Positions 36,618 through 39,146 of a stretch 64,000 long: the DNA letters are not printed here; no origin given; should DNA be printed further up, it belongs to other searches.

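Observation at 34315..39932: Self-contained operon of enlarged minor-pseudopilin-like proteins with no pilus or T2SS machinery nearby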

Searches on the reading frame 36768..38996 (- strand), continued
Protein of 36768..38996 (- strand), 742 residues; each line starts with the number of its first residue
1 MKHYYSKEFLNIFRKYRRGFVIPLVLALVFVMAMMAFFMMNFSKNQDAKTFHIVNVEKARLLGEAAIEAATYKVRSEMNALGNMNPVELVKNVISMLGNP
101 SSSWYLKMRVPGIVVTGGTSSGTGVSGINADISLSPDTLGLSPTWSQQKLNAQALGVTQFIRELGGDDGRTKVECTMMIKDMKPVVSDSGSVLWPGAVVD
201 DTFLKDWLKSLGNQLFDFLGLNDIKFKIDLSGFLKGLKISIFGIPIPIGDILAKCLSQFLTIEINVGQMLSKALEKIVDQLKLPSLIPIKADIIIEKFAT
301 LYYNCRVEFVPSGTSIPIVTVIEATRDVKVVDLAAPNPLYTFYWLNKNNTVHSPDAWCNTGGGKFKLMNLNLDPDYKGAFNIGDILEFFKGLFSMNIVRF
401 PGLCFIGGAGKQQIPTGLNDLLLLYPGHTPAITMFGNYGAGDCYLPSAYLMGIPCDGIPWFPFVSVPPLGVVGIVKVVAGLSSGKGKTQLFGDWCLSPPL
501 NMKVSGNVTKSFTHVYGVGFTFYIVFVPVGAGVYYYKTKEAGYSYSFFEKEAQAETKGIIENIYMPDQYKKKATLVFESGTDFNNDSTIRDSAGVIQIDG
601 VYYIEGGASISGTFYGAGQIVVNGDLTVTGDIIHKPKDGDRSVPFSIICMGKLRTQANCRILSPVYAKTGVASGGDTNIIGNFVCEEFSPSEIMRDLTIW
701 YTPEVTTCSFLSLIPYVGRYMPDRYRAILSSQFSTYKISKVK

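Call 44: predict_structure(alignment_id=A1)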
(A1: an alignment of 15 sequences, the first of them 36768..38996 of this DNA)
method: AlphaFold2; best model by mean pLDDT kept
length: 742 residues; sequences in the alignment: 15
mean_pLDDT: 67.4   pTM: 0.62
mean pLDDT of the five models: 67.4, 67.3, 65.6, 60.9, 56.6
residues with pLDDT >= 90: 52; 70-90: 315; 50-70: 232; < 50: 143
segments of 3 or more residues with pLDDT < 50: 1-7, 82-87, 116-134, 198-201, 218-220, 226-229, 237-247, 260-262, 281-292, 373-399, 423-426, 495-499, 639-641, 707-734
pLDDT, mean of each block of 10 residues (from residue 1): 44 56 77 79 73 84 85 71 48 67 70 45 39 51 78 83 84 86 67 52 54 52 50 48 45 53 55 59 36 60 89 84 78 63 85 84 80 43 43 39 78 74 50 54 72 67 56 73 77 52 75 74 62 77 64 65 76 81 86 81 90 83 92 68 74 90 89 90 89 89 57 41 39 60 82
secondary structure, 60 per line:
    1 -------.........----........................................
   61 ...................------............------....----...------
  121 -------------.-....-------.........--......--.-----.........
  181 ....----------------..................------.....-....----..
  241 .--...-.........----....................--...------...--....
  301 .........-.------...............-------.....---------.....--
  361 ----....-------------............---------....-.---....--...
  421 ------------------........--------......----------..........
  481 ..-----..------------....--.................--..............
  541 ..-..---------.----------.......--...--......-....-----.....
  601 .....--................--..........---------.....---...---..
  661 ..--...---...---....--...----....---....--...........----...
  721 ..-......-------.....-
elements in order (helices of 4 or more, strands of 3 or more residues): H8-16 H21-79 H86-97 H104-107 E112-114 H136-139 E147-151 H152-155 H158-163 E172-184 H201-218 E225-229 H231-234 E239-241 E244-246 H248-256 E261-265 H266-280 E292-294 E297-309 E318-332 E340-344 H354-358 E365-368 H382-393 E403-406 E412-415 E439-446 E455-460 H471-482 E502-505 E508-524 E527-542 H566-572 E575-577 H580-585 E596-605 E608-623 E626-635 E645-649 E653-655 E659-662 E665-667 E671-673 E677-680 E683-685 E697-700 H703-713 E718-722 H724-729 E737-741

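Call 48: find_encoding_contigs(protein=P0030, flank=10000, max_places=2)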
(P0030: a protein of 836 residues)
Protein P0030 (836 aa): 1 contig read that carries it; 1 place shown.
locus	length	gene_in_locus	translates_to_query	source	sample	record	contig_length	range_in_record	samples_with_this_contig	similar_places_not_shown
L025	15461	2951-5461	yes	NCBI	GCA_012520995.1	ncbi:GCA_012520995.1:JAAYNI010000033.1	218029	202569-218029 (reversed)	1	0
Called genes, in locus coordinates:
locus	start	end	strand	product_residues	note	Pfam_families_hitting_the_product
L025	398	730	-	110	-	PF02575:YbaB_DNA_bd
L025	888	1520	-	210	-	PF12796:Ank_2, PF13606:Ank_3 (faint), PF12796:Ank_2, PF13637:Ank_4, PF13857:Ank_5, PF00023:Ank (weak)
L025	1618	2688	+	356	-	PF13421:Band_7_1, PF01145:Band_7, PF17032:Zn_ribbon_15 (faint), PF12773:DZR, PF13240:Zn_Ribbon_1 (weak), PF13248:Zn_ribbon_3 (faint)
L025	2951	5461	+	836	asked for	-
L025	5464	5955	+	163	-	-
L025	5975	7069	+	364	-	-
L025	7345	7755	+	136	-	PF13581:HATPase_c_2, PF02518:HATPase_c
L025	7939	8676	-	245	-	PF04012:PspA_IM30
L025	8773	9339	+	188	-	-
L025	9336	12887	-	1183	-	PF07719:TPR_2 (faint), PF12895:ANAPC3 (faint), PF13428:TPR_14 (faint), PF13432:TPR_16 (faint), PF14559:TPR_19 (faint)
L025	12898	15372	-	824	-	PF12895:ANAPC3 (faint), PF13371:TPR_9 (faint), PF00515:TPR_1 (faint), PF07719:TPR_2 (weak), PF13174:TPR_6 (faint), PF13176:TPR_7 (faint), PF13414:TPR_11 (weak), PF13424:TPR_12, +5 more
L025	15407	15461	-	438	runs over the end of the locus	PF01602:Adaptin_N (faint), PF02985:HEAT (faint), PF12717:Cnd1 (faint), PF00514:Arm (faint), PF03130:HEAT_PBS (faint), PF13513:HEAT_EZ (faint), PF13646:HEAT_2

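Call 50: fold_search(model_id=the predicted structure, library=pdb)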
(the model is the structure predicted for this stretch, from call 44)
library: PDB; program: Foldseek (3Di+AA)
matches with E <= 10: 87; with E <= 0.001: 1
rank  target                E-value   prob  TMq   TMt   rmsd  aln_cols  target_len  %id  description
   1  6qvi_A                9.1e-05  0.97  0.18  0.25  20.8       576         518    9  Crystal structure of competence-associated pilin ComZ from Thermus thermophilus (released 2019-05-29)
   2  6a8k                  2.5e-01  0.38  0.12  0.28   7.9       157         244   12  Crystal structure of Ice-binding Protein from a Sea-Ice Microalga (released 2018-11-07)
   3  4nu3_A                2.8e-01  0.21  0.09  0.22   8.7       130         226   15  Crystal structure of mFfIBP, a capping head region swapped mutant of ice-binding protein (released 2014-04-16)
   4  6bg8_A                3.9e-01  0.30  0.09  0.23   9.2       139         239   17  Shewanella frigidimarina ice-binding protein_1 DUF3494 Domain (released 2018-03-07)
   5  5b5h                  4.3e-01  0.33  0.10  0.28   6.2       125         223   16  Hydrophobic ice-binding site confer hyperactivity on antifreeze protein from a snow mold fungus (released 2016-09-28)
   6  4nu3_B                8.3e-01  0.14  0.09  0.24   8.3       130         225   15  Crystal structure of mFfIBP, a capping head region swapped mutant of ice-binding protein (released 2014-04-16)
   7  9o5u_A                8.3e-01  0.01  0.04  0.07  29.9       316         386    9  CryoEM structure of Siamese algae-eater influenza-like virus (SAEILV) NA (released 2025-08-06)
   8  8x1o                  9.3e-01  0.08  0.07  0.19   9.5       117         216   13  Crystal structure of M249C/N270C mutant of FfIBP (released 2024-11-13)
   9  4q60_A                9.3e-01  0.01  0.04  0.06  29.1       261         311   12  Crystal structure of a 4-hydroxyproline epimerase from Burkholderia Multivorans atcc 17616, target EFI-506586, open fo (released 2014-05-07)
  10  4q60_B                1.1e+00  0.01  0.04  0.06  29.2       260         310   12  Crystal structure of a 4-hydroxyproline epimerase from Burkholderia Multivorans atcc 17616, target EFI-506586, open fo (released 2014-05-07)
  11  7dc5_A                1.6e+00  0.15  0.10  0.28   5.6       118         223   15  Crystal structure of fungal antifreeze protein with intermediate activity (released 2021-10-27)
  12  4nuh                  1.8e+00  0.06  0.08  0.22   8.3       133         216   14  Crystal structure of mLeIBP, a capping head region swapped mutant of ice-binding protein (released 2014-04-16)
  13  6k8o_A                1.9e+00  0.01  0.06  0.07  29.5       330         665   13  Crystal structure of the Sulfolobus solfataricus topoisomerase III in complex with DNA (released 2020-06-24)
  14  3r8y_F                2.0e+00  0.01  0.05  0.13  17.4       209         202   12  Structure of the Bacillus anthracis tetrahydropicolinate succinyltransferase (released 2011-04-20)
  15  9oaa_T                2.2e+00  0.03  0.07  0.07  17.9       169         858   14  The structure of TdfH from Neisseria gonorrhoeae (released 2026-01-21)
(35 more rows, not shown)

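Call 55: search_solved_structures(query=A1, max_evalue=10, show_alignments=2)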
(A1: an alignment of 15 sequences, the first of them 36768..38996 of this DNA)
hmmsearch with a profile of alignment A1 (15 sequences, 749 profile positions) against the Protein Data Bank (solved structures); distinct sequences matched with E-value up to 10: 1.
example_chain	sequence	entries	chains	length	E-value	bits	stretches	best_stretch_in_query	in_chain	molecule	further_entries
5kzl_A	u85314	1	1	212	0.8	11.1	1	527-581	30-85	Heme oxygenase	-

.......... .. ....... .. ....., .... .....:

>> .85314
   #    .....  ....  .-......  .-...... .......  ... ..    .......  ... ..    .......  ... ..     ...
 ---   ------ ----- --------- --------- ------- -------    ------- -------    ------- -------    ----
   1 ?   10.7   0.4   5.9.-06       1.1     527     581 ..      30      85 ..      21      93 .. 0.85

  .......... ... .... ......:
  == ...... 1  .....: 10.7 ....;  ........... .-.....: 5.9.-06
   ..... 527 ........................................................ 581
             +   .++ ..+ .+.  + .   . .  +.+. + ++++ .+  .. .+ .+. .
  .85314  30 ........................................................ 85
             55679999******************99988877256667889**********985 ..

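Call 61: search_protein_families(library=pfam, alignment_id=A4, max_evalue=0.01)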
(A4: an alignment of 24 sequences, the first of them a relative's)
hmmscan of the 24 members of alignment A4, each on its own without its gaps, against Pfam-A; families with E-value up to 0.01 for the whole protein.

A. member 1, P0117 (434 aa): 2 families
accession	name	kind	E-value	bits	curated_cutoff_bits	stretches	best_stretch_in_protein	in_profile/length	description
PF14341.11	PilX_N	-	3.6e-05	24.1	25.5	1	9-59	1-51/51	PilX N-terminal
PF23981.1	DUF7305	-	0.0053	17.1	27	0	335-413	96-180/185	Domain of unknown function (DUF7305)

B. families by the number of members that match (of 24 scanned): 11 families
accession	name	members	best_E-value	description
PF23981.1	DUF7305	15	1.8e-14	Domain of unknown function (DUF7305)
PF04519.19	Bactofilin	9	7.5e-10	Polymer-forming cytoskeletal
PF14341.11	PilX_N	6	1.2e-07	PilX N-terminal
PF13400.11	Tad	3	1.2e-11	Putative Flp pilus-assembly TadE/G-like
PF10833.13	DUF2572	3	2.2e-05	Protein of unknown function (DUF2572)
PF03961.19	FapA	3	0.0005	Flagellar Assembly Protein A beta solenoid domain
PF09977.15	Tad_C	2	0.0046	Putative Tad-like Flp pilus-assembly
PF07811.17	TadE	1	9.9e-05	TadE-like protein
PF11999.13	Ice_binding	1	0.0054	Ice-binding-like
PF06598.16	Chlorovi_GP_rpt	1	0.0071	Chlorovirus glycoprotein repeat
PF03775.22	MinC_C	1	0.0083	Septum formation inhibitor MinC, C-terminal domain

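Call 86: list_cluster_members(proteins=[P0117, P0137, P0112, P0122, P0116, P0124, P0126, P0129, P0131, P0141])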
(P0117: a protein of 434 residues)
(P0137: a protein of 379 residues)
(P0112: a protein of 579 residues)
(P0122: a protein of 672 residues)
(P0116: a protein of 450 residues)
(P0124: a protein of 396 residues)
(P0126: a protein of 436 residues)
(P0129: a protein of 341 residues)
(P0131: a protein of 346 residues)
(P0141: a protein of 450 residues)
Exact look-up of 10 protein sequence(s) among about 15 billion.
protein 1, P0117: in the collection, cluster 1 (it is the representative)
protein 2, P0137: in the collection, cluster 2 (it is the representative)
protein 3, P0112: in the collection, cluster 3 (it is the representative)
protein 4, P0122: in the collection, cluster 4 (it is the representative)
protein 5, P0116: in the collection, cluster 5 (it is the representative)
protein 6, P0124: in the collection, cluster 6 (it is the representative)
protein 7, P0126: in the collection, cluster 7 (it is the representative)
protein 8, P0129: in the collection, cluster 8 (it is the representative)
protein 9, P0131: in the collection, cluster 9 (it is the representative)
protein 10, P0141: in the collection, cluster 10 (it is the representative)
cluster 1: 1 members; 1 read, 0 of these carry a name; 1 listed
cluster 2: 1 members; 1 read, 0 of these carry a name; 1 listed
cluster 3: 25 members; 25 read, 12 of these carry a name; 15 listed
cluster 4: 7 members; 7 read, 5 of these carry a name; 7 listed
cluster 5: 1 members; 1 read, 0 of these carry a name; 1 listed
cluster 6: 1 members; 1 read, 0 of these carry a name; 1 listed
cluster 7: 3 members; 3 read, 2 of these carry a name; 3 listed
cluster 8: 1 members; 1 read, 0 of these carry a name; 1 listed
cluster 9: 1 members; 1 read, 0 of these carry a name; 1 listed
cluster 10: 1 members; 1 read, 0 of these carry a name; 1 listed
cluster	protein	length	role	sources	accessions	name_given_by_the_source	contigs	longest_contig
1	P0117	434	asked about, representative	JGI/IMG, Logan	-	-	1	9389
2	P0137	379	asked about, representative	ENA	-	-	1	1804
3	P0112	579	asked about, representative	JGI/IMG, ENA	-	-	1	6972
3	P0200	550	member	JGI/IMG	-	hypothetical protein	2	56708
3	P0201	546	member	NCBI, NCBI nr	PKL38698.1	MAG: hypothetical protein CVV41_22215 [Candidatus Riflebacteria bacterium ...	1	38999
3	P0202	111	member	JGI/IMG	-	hypothetical protein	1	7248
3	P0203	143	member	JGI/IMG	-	hypothetical protein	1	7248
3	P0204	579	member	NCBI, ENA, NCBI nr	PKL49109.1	MAG: hypothetical protein CVV42_07175 [Candidatus Riflebacteria bacterium ...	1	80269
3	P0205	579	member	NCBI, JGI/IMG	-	hypothetical protein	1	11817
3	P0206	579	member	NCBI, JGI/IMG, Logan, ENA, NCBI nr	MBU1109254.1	MAG: hypothetical protein KKB51_21425 [Candidatus Riflebacteria bacterium] | hypothetical protein [Candidatus Riflebacteria bacterium]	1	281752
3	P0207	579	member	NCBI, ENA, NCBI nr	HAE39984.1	MAG TPA: hypothetical protein DCG57_15345 [Candidatus Riflebacteria bacterium] | hypothetical protein [Candidatus Riflebacteria bacterium]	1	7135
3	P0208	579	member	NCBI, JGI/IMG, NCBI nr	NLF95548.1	MAG: hypothetical protein GX569_02355 [Candidatus Riflebacteria bacterium] | hypothetical protein [Candidatus Riflebacteria bacterium]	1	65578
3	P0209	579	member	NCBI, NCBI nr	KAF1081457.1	MAG: hypothetical protein GQF41_2263 [Candidatus Rifleibacterium amylolyticum]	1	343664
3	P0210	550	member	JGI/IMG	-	hypothetical protein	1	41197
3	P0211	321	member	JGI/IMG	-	hypothetical protein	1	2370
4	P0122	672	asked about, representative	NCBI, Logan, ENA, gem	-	-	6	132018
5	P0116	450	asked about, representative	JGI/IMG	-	-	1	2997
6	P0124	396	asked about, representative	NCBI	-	-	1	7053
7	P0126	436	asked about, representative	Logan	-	-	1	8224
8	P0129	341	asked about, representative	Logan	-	-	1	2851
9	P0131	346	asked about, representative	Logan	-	-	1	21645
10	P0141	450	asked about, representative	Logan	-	-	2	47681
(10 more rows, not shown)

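Call 88: find_encoding_contigs(protein=P0209, flank=10000, max_places=2)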
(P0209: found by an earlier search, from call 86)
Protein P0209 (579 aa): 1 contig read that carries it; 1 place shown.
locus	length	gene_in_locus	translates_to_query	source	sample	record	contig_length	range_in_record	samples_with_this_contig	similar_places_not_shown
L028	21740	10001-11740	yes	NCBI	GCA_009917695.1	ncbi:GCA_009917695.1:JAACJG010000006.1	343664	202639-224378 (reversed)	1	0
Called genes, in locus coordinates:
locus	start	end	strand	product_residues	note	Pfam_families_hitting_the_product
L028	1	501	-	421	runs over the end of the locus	PF03448:MgtE_N, PF00571:CBS, PF01769:MgtE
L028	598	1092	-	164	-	-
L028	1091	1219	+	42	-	-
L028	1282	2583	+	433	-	PF01053:Cys_Met_Meta_PP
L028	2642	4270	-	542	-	PF00171:Aldedh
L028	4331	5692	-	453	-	-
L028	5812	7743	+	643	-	PF13570:Beta-prop_ACSF4 (faint), PF13360:PQQ_2 (faint), PF23381:Beta-prop_IFT122_1st (weak)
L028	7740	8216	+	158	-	PF00583:Acetyltransf_1, PF13508:Acetyltransf_7 (weak)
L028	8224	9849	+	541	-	-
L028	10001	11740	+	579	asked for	-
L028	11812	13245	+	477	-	PF00512:HisKA, PF02518:HATPase_c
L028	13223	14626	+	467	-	PF00072:Response_reg, PF00158:Sigma54_activat, PF14532:Sigma54_activ_2, PF00004:AAA (faint), PF07728:AAA_5 (weak), PF25601:AAA_lid_14, PF02954:HTH_8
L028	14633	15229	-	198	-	-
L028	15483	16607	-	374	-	PF13807:GNVR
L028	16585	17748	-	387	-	PF13439:Glyco_transf_4, PF13477:Glyco_trans_4_2, PF13579:Glyco_trans_4_4, PF00534:Glycos_transf_1, PF13692:Glyco_trans_1_4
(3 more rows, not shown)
